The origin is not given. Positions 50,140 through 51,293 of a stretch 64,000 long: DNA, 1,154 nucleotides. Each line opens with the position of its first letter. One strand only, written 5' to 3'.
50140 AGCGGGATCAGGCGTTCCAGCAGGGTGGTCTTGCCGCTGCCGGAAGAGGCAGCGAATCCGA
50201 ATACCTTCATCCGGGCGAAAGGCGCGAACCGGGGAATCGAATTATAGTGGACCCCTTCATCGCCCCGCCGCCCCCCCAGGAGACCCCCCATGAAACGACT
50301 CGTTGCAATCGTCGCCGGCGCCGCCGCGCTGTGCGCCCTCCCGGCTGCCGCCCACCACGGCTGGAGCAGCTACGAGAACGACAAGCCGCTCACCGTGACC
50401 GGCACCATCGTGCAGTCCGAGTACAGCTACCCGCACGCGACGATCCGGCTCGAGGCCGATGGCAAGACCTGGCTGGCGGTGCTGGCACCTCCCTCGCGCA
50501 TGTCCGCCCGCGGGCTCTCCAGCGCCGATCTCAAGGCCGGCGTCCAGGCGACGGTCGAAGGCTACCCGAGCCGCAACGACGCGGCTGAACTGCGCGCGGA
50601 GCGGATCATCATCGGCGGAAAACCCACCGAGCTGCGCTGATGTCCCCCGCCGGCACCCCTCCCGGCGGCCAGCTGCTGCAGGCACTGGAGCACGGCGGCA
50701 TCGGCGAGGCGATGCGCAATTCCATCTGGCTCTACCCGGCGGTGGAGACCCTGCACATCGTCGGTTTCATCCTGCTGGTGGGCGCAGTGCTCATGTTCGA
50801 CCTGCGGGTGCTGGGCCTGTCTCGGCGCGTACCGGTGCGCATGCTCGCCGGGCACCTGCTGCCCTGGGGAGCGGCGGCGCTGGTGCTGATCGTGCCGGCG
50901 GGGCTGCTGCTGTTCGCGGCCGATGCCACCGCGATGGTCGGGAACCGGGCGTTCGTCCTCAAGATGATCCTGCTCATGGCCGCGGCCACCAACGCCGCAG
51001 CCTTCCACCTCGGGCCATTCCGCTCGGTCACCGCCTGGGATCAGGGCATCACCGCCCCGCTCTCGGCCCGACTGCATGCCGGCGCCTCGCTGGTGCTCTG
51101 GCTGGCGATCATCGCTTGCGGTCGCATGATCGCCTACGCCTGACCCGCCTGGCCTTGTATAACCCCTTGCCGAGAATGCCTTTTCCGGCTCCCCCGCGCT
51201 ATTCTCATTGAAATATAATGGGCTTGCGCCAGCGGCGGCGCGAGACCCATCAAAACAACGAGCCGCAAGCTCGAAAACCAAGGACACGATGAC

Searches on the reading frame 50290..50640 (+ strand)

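Call 7: search_protein_families(library=ncbifam, proteins=[window:50290-50640:+], max_evalue=0.001)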
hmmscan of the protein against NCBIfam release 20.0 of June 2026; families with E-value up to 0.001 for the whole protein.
window:50290-50640:+ (116 aa): 0 families

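Call 8: search_protein_families(library=pfam, proteins=[window:50290-50640:+], max_evalue=0.001)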
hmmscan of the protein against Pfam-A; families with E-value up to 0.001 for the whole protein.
window:50290-50640:+ (116 aa): 1 family
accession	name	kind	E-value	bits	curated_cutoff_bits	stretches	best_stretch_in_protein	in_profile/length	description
PF19649.4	DUF6152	-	8.6e-14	51.9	27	1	15-97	5-92/98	Family of unknown function (DUF6152)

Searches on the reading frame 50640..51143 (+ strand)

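Call 8: search_protein_families(library=pfam, proteins=[window:50640-51143:+], max_evalue=0.001)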
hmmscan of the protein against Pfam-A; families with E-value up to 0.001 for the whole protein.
window:50640-51143:+ (167 aa): 1 family
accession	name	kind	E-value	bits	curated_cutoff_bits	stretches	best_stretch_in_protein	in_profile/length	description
PF20349.3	DUF6644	-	4.1e-10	40.5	27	1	36-166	26-154/155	Family of unknown function (DUF6644)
